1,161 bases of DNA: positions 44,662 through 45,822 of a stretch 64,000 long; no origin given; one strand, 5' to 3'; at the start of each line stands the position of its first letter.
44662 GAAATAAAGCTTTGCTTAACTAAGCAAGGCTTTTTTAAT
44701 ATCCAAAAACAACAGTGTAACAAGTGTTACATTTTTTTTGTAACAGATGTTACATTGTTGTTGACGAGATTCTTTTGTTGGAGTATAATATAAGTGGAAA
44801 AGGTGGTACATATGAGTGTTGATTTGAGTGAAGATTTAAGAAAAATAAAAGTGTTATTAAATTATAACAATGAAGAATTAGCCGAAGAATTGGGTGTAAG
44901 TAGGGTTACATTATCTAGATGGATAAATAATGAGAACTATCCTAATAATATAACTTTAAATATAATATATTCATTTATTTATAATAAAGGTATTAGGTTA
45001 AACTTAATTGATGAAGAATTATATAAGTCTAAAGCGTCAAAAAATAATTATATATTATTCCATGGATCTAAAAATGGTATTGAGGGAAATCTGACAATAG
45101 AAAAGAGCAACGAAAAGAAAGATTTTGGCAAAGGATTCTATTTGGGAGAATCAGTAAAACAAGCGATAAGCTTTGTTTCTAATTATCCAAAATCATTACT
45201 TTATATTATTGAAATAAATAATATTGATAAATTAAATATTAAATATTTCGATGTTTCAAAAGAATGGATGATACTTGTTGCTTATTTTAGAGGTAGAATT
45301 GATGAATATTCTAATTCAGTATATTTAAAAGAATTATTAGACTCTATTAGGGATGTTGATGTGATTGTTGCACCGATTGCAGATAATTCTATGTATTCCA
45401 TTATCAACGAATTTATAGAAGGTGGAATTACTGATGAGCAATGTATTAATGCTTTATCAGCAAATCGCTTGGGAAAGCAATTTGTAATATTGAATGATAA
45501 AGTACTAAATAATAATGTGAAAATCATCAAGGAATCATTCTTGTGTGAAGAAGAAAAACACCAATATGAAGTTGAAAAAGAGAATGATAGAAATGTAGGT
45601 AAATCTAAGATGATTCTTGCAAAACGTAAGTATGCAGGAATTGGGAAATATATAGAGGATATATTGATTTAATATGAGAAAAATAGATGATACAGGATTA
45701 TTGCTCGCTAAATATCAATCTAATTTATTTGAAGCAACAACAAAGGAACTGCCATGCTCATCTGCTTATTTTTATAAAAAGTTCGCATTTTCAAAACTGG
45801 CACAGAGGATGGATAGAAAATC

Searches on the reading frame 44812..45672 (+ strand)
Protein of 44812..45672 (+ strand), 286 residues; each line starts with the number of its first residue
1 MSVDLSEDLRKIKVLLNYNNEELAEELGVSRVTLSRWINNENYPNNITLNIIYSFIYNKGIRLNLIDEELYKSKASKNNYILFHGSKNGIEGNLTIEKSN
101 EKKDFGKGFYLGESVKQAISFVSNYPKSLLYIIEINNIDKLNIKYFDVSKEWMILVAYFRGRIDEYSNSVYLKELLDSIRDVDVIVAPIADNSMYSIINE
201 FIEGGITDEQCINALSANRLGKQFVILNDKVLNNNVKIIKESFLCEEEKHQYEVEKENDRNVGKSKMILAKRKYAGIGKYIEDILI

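Call 3: search_protein_families(library=pfam, proteins=[window:44812-45672:+], max_evalue=1)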
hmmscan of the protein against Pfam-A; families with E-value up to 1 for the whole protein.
window:44812-45672:+ (286 aa): 18 families
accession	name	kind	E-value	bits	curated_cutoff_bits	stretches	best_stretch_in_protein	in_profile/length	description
PF13151.12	DUF3990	-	5.1e-29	101.4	32.2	1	81-233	2-148/152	Protein of unknown function (DUF3990)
PF01381.28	HTH_3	-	8.1e-08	32.6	23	1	9-49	1-41/55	Helix-turn-helix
PF13545.12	HTH_Crp_2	-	0.00045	20.6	27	1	6-38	11-43/70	Crp-like helix-turn-helix domain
PF12844.13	HTH_19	-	0.00051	20.3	30.2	1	9-46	4-41/64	Helix-turn-helix domain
PF07022.19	Phage_CI_repr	-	0.00057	20.6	22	1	9-45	3-40/65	Bacteriophage CI repressor helix-turn-helix domain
PF12728.13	HTH_17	-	0.0023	18.6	27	1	18-40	2-24/51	Helix-turn-helix domain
PF13384.12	HTH_23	-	0.0048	17.1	24.6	1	18-40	18-40/50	Homeodomain-like domain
PF08279.18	HTH_11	-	0.005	17.1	25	1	21-38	19-36/55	HTH domain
PF13022.12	HTH_Tnp_1_2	-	0.012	16.1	27.9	1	19-43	28-52/122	Helix-turn-helix of insertion element transposase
PF07037.17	YfeC-like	-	0.022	15.5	22.9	1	20-43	3-26/122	Transcription regulator YfeC-like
PF13443.12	HTH_26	-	0.027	15.2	22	1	17-50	10-41/63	Cro/C1-type HTH DNA-binding domain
PF00356.27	LacI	-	0.027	14.7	27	1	22-43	4-25/46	Bacterial regulatory proteins, lacI family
PF15943.11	YdaS_toxin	-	0.034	14.4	30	1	21-45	12-37/65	Bacterial toxin YdaS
PF13518.12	HTH_28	-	0.047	14.2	25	1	19-40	14-35/52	Helix-turn-helix domain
PF04967.18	HTH_10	-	0.12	12.7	23.1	1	20-39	26-45/53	HTH DNA binding domain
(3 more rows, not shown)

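Call 4: search_protein_families(library=ncbifam, proteins=[window:44812-45672:+], max_evalue=1)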
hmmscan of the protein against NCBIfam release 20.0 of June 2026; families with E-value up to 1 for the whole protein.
window:44812-45672:+ (286 aa): 6 families
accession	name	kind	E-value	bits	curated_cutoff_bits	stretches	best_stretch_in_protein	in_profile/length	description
NF007271.0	PRK09726.1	equivalog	0.00075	19.4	79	1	5-68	13-73/88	type II toxin-antitoxin system antitoxin HipB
NF009648.0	PRK13182.1-4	equivalog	0.04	13.9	170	1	19-48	2-31/184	chromosome-anchoring protein RacA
NF007257.0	PRK09706.1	subfamily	0.069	13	101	1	5-47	6-48/135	transcriptional repressor DicA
NF041951.1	phage_RstR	subfamily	0.1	12.9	80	1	5-48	3-46/108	RstR family transcriptional repressor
TIGR01764.1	excise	domain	0.14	12.6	28.8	1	21-40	5-24/49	excisionase family DNA-binding protein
TIGR02607.1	antidote_HigA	equivalog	0.14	12.1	47.7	1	16-41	19-44/81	HigA family addiction module antitoxin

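Call 5: search_protein_families(library=padloc, proteins=[window:44812-45672:+], max_evalue=1)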
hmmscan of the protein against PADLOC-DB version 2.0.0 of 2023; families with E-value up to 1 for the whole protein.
window:44812-45672:+ (286 aa): 10 families
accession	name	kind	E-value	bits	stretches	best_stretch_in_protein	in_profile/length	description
PDLC04438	PDC-M13B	-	2.6e-20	71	1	81-238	2-152/158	-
PDLC04436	PDC-M13A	-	9e-17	59.3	1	81-233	2-149/159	-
PDLC04411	PDC-M10A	-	9.6e-15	52.6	1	79-227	3-137/156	-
PDLC04412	PDC-M10A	-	1.2e-13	49.1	1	82-233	3-140/152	-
PDLC04413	PDC-M10A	-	1.3e-08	32.6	1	82-211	3-118/157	-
PDLC04641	PDC-M42A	-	1.8e-08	32.3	1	79-244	3-174/215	-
PDLC04437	PDC-M13A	-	9.7e-05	20.6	1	103-211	12-116/117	-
PDLC02926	HTH_VI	-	0.0027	15.9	1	5-51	2-48/92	-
PDLC04640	PDC-M42A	-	0.0028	15.1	1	77-224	65-219/280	-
PDLC04133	mad1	-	0.019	13.2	1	21-43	9-31/60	mads_1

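Call 11: find_homologous_proteins(query=window:44812-45672:+)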
Query window:44812-45672:+ (286 aa): 798 proteins with E <= 0.001 among 3407 candidates; the best 120 are listed.
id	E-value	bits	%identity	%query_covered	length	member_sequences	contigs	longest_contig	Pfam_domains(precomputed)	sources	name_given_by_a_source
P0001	1.9e-177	606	100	100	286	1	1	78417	PF13151.13,PF01381.29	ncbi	-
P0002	2.8e-161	553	89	100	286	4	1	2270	PF13151.13,PF01381.29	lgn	-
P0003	5.3e-158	543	86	100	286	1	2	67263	PF13151.13,PF01381.29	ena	-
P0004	8.1e-157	539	87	100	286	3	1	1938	PF13151.13,PF01381.29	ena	-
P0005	1.3e-155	535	85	100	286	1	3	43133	PF13151.13,PF12844.14,PF01381.29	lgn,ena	-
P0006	5.8e-155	533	85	100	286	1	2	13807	PF13151.13,PF12844.14,PF01381.29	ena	-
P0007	7.3e-154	529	84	100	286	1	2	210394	PF13151.13,PF12844.14,PF01381.29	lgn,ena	-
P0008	8.2e-154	529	85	100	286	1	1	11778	PF13151.13,PF12844.14,PF01381.29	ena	-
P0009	1.1e-151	522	84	100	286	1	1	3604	PF13151.13,PF01381.29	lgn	-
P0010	2.5e-151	521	84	100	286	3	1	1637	PF13151.13,PF01381.29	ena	-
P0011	3.8e-150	517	84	100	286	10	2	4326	PF13151.13,PF12844.14,PF01381.29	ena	-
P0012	3.6e-149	514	83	100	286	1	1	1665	PF13151.13,PF12844.14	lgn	-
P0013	6.5e-148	510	82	100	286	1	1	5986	PF13151.13,PF01381.29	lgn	-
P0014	6.8e-148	510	82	100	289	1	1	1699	PF13151.13,PF01381.29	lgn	-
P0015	7.1e-148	510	81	100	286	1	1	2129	PF13151.13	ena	-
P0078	2.9e-87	311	52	100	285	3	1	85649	PF13151.13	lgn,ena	-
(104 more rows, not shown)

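Call 15: find_encoding_contigs(protein=P0001, flank=6000, max_places=3)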
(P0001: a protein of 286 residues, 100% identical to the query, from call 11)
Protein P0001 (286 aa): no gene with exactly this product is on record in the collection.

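Call 16: find_encoding_contigs(protein=P0078, flank=6000, max_places=3)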
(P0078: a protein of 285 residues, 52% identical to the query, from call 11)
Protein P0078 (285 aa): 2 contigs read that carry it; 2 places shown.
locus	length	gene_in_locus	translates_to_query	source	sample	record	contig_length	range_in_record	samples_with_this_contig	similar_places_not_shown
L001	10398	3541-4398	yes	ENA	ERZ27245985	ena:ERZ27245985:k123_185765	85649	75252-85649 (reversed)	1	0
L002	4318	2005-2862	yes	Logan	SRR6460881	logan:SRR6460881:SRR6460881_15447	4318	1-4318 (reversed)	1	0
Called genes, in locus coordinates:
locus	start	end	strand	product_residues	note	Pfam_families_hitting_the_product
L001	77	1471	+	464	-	-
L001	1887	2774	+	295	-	PF00291:PALP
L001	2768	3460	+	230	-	PF25084:LbH_EIF2B (faint), PF25087:GMPPB_C (faint), PF00132:Hexapep (weak)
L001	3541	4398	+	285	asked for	PF13151:DUF3990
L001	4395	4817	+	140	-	-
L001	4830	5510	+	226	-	-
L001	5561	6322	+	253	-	PF20434:BD-FAE, PF07859:Abhydrolase_3, PF00326:Peptidase_S9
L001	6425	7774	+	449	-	PF04326:SLFN_AlbA_2, PF13749:HATPase_c_4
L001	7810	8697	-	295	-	PF00126:HTH_1, PF03466:LysR_substrate, PF12849:PBP_like_2 (weak)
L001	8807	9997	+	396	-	PF13306:LRR_5 (weak)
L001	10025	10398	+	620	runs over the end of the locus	PF09479:Flg_new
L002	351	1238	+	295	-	PF00291:PALP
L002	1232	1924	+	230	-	PF25084:LbH_EIF2B (faint), PF25087:GMPPB_C (faint), PF00132:Hexapep (weak)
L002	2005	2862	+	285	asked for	PF13151:DUF3990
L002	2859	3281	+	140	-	-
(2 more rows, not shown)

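Call 18: predict_structure(alignment_id=A1)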
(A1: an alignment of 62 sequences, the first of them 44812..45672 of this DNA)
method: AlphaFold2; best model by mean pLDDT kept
length: 286 residues; sequences in the alignment: 62
mean_pLDDT: 93.7   pTM: 0.88
mean pLDDT of the five models: 93.7, 93.2, 92.9, 92.7, 92.7
residues with pLDDT >= 90: 244; 70-90: 39; 50-70: 3; < 50: 0
segments of 3 or more residues with pLDDT < 50: none
pLDDT, mean of each block of 10 residues (from residue 1): 90 95 96 95 94 97 96 95 95 92 94 95 94 97 96 96 95 97 95 88 94 83 96 97 97 90 84 90 94
secondary structure, 60 per line:
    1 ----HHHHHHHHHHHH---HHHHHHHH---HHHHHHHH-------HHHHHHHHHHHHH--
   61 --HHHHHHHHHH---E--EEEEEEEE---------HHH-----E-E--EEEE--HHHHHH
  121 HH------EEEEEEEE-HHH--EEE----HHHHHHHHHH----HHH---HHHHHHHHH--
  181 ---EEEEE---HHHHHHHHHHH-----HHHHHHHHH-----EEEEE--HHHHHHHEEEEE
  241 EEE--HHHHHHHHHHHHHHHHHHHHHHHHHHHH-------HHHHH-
elements in order: H5-16 H20-27 H31-38 H46-58 H63-72 E79-86 E109-112 H115-122 E129-136 E143-145 H150-159 H170-178 E184-188 H192-202 H208-216 E222-226 H229-235 E236-243 H246-273 H281-285

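Call 24: search_solved_structures(query=A1, max_evalue=10)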
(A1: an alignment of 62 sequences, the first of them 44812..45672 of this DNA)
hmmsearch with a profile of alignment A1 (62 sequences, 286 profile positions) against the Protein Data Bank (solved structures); distinct sequences matched with E-value up to 10: 16.
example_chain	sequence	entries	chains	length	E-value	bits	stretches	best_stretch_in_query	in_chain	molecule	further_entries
4ltb_A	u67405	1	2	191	0.002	20.8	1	16-80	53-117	Tripartite motif-containing 25 variant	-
5nt1_A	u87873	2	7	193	0.0021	20.8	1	16-80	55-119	E3 ubiquitin/ISG15 ligase TRIM25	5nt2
6fln_A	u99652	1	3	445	0.0083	18.8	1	16-80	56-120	E3 ubiquitin/ISG15 ligase TRIM25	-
4cfg_A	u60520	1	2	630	0.011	18.3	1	16-79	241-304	E3 UBIQUITIN/ISG15 LIGASE TRIM25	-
8tac_A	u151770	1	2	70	0.013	18.2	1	6-55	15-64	DBP48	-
2p5t_A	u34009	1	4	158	0.057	16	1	7-58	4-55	Putative transcriptional regulator PezA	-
1utx_A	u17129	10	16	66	0.14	14.8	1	6-50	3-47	CYLR2 | cytolysin regulator 2 | PUTATIVE TRANSCRIPTION REGULATOR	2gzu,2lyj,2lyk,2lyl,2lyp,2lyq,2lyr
2xiu_A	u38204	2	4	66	0.14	14.8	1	6-49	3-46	CYLR2 | CYLR2 SYNONYM CYTOLYSIN REPRESSOR 2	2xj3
9iaq_A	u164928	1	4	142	0.26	13.9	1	9-59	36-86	HTH cro/C1-type domain-containing protein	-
3bs3_A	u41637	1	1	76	0.34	13.5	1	8-55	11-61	Putative DNA-binding protein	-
3op9_A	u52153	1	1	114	0.37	13.4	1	2-57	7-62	Pli0006 protein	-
2hzb_A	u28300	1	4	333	0.45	13.1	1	159-244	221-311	Hypothetical UPF0052 protein BH3568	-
2o2z_A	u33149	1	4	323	0.49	13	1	159-244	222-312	hypothetical protein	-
2wiu_B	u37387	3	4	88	0.85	12.2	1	5-66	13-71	HTH-TYPE TRANSCRIPTIONAL REGULATOR HIPB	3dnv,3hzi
5k98_B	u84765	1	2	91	1.1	11.9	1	5-65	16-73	Antitoxin HipB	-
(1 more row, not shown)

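Call 28: find_encoding_contigs(protein=P0007, flank=8000, max_places=3)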
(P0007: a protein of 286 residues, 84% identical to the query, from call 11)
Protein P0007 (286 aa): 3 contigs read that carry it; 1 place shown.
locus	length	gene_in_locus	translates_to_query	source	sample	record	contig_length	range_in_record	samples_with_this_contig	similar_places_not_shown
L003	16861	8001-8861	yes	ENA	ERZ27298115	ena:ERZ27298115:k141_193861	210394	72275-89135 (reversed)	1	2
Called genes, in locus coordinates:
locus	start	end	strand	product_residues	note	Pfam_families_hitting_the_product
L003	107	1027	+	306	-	PF03629:SASA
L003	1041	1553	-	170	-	-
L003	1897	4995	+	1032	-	PF21461:HL_N-beta, PF22359:Big-like (faint), PF09479:Flg_new (weak), PF02368:Big_2, PF01510:Amidase_2 (faint)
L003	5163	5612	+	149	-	PF01909:NTP_transf_2, PF18765:Polbeta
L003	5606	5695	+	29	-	-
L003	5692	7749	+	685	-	-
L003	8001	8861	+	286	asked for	PF01381:HTH_3, PF12844:HTH_19 (weak), PF13151:DUF3990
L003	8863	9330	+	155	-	-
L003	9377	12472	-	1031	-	PF07495:Y_Y_Y, PF01966:HD, PF08668:HDOD (weak), PF13487:HD_5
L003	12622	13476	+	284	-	-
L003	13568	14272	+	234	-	PF01381:HTH_3, PF12844:HTH_19 (weak), PF13560:HTH_31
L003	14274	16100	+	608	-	-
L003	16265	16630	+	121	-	PF05973:Gp49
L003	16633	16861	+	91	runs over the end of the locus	PF01381:HTH_3, PF13560:HTH_31 (weak)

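Call 34: find_related_loci(query=A1, collection=genome_contigs, flank=4000)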
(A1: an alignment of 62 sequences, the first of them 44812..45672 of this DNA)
Query A1 (286 aa) in genome_contigs; peptide patterns used: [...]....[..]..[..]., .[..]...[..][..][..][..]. (x = any residue, [..] = any of these).
45 stretches matched a pattern; 36 encode a relative of the query (tblastn E <= 1e-3); 36 distinct loci.
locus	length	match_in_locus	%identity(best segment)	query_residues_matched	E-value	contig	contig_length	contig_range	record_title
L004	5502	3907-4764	84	1-286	7e-163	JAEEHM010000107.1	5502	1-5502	MAG: Bacillota bacterium isolate Tb.RUG.122 k141_10797411_flag=1_multi=160.0392_len=5502, whole genome shotgun sequence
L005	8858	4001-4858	80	1-286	4e-138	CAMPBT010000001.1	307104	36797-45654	MAG: uncultured Bacillales bacterium isolate SRR873610_bin.55_metaWRAP_v1.3_MAG genome assembly, contig: NODE_10_length_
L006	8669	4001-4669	77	64-286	2e-115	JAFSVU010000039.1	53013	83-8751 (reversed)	MAG: Clostridia bacterium isolate RGIG3519 Goat_Rumen.Co__c2131896, whole genome shotgun sequence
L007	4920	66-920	62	1-285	5e-112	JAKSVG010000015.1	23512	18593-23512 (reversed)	MAG: Bacilli bacterium isolate Horse_feces353 MAG353_15, whole genome shotgun sequence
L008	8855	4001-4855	62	1-285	5e-109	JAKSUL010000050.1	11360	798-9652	MAG: Bacilli bacterium isolate Horse_feces332 MAG332_50, whole genome shotgun sequence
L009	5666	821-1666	53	1-283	6e-94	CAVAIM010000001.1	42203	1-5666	bacterium isolate G02612-L1_cleanbin_000026 genome assembly, contig: Spades_G02612-L1_contig_261, whole genome shotgun s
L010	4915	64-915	51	1-285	1e-93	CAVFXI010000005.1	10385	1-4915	Gemmiger formicilis isolate H07606-L1_cleanbin_000041 genome assembly, contig: Spades_H07606-L1_contig_4935, whole genom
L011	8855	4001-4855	52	1-285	8e-93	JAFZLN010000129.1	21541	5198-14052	MAG: Bacilli bacterium isolate RGIG7876 Water_buffalos_Reticulum-4__c897348, whole genome shotgun sequence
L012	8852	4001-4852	51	1-285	5e-90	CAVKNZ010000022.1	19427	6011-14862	Bacteroidaceae bacterium isolate H07689-L1_cleanbin_000029 genome assembly, contig: Spades_H07689-L1_contig_1539, whole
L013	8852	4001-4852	49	1-285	9e-90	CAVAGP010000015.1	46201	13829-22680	Faecalibacillus sp. isolate H07605-L1_cleanbin_000015 genome assembly, contig: Spades_H07605-L1_contig_269, whole genome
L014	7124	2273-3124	49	1-285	4e-88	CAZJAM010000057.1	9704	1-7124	MAG TPA_asm: uncultured Anaeroplasmataceae bacterium isolate binchicken_co354_224 genome assembly, contig: NODE_8313_len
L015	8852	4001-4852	49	1-285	1e-87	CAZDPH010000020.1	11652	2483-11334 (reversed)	MAG TPA_asm: uncultured Staphylococcaceae bacterium isolate binchicken_co323_322 genome assembly, contig: NODE_6158_leng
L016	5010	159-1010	50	1-285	4e-88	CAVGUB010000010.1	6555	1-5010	Phocaeicola dorei isolate H07667-L1_cleanbin_000063 genome assembly, contig: Spades_H07667-L1_contig_9808, whole genome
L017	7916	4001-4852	48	1-285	1e-87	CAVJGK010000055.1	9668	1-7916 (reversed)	Lachnospiraceae bacterium isolate G02630-L1_cleanbin_000025 genome assembly, contig: Spades_G02630-L1_contig_3591, whole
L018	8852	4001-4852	49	1-285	1e-87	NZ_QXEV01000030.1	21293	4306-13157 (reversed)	Anaeroplasma bactoclasticum strain ATCC 27112 EI71DRAFT_scaffold00030.30, whole genome shotgun sequence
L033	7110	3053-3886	40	6-286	6e-63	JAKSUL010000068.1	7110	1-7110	MAG: Bacilli bacterium isolate Horse_feces332 MAG332_68, whole genome shotgun sequence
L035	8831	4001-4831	36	6-285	8e-56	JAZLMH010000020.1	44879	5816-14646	MAG: Bacilli bacterium isolate T1900044955_TA20190009.MAGScoT_cleanbin_000030 SGB_3813_k141_990376, whole genome shotgun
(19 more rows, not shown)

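Call 52: search_protein_families(library=pfam, proteins=[L035:4821-5255:+, L033:3873-4304:+, L001:4395-4817:+], max_evalue=1)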
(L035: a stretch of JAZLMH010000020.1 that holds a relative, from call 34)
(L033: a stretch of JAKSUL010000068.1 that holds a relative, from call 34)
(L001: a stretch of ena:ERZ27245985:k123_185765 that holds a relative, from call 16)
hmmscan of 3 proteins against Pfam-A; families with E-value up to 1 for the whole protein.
L035:4821-5255:+ (144 aa): 2 families
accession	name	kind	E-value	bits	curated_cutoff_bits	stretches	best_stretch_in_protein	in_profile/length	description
PF12234.13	Rav1p_C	-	0.0081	15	27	1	58-124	297-364/640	RAVE protein 1 C terminal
PF01194.22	RNA_pol_N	-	0.42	11.3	26.9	0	69-104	24-53/58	RNA polymerases N / 8 kDa subunit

L033:3873-4304:+ (143 aa): 2 families
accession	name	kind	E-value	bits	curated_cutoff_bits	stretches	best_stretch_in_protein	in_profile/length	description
PF12668.12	DUF3791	-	0.025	15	25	1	110-135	31-56/60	Protein of unknown function (DUF3791)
PF16891.10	STPPase_N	-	0.12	13.4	26.8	0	119-137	21-39/48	Serine-threonine protein phosphatase N-terminal domain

L001:4395-4817:+ (140 aa): 0 families

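Call 57: find_related_loci(query=A1, collection=viral_contigs, flank=6000)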
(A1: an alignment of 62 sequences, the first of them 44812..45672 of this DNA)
Query A1 (286 aa) in viral_contigs; peptide patterns used: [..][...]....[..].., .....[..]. (x = any residue, [..] = any of these).
30 stretches matched a pattern, but none encodes a relative of the query by tblastn (E <= 1e-3).

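Call 77: search_protein_families(library=phrogs, proteins=[window:44812-45672:+], max_evalue=0.01)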
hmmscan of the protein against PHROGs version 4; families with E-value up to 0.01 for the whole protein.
window:44812-45672:+ (286 aa): 14 families
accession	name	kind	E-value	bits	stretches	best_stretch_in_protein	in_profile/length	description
phrog_8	-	transcription regulation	7.9e-06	26.5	1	16-94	169-235/346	transcriptional regulator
phrog_2967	-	transcription regulation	9.7e-05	23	1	4-48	10-54/225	transcriptional regulator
phrog_2538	-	head and packaging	0.00025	22.1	1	12-43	11-44/129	terminase small subunit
phrog_4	-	transcription regulation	0.0003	20.9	1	4-45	136-173/400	transcriptional repressor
phrog_4779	-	transcription regulation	0.00061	21.3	1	6-54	4-51/98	transcriptional regulator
phrog_11967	-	unknown function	0.0014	19.5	1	21-61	19-57/77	-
phrog_9103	-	transcription regulation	0.0016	19.5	1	19-53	24-57/78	transcriptional repressor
phrog_59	-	DNA, RNA and nucleotide metabolism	0.002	18.5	1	13-107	245-301/423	HNH endonuclease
phrog_725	-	transcription regulation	0.0021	19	1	15-43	23-51/101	CII-like regulator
phrog_4151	-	DNA, RNA and nucleotide metabolism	0.0023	18.8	0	18-42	21-45/154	DNA binding protein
phrog_7344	-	head and packaging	0.0025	19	1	18-42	29-53/161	terminase small subunit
phrog_3642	-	DNA, RNA and nucleotide metabolism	0.0029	18.5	0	8-46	11-50/79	HTH DNA binding protein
phrog_2439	-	transcription regulation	0.0057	16.6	1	7-51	10-54/367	transcriptional regulator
phrog_24579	-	head and packaging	0.0066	17.5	0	17-48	31-62/126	terminase small subunit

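Call 87: search_protein_families(library=padloc, proteins=[L035:4821-5255:+], max_evalue=0.1)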
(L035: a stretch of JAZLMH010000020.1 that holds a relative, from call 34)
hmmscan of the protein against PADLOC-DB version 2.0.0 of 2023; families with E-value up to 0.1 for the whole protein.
L035:4821-5255:+ (144 aa): 2 families
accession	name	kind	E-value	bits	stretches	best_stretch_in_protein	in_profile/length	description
PDLC04642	PDC-M42B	-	1.6e-11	42.6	1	27-131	28-133/138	-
PDLC04409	PDC-M09B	-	0.034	10.7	1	26-73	119-165/480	-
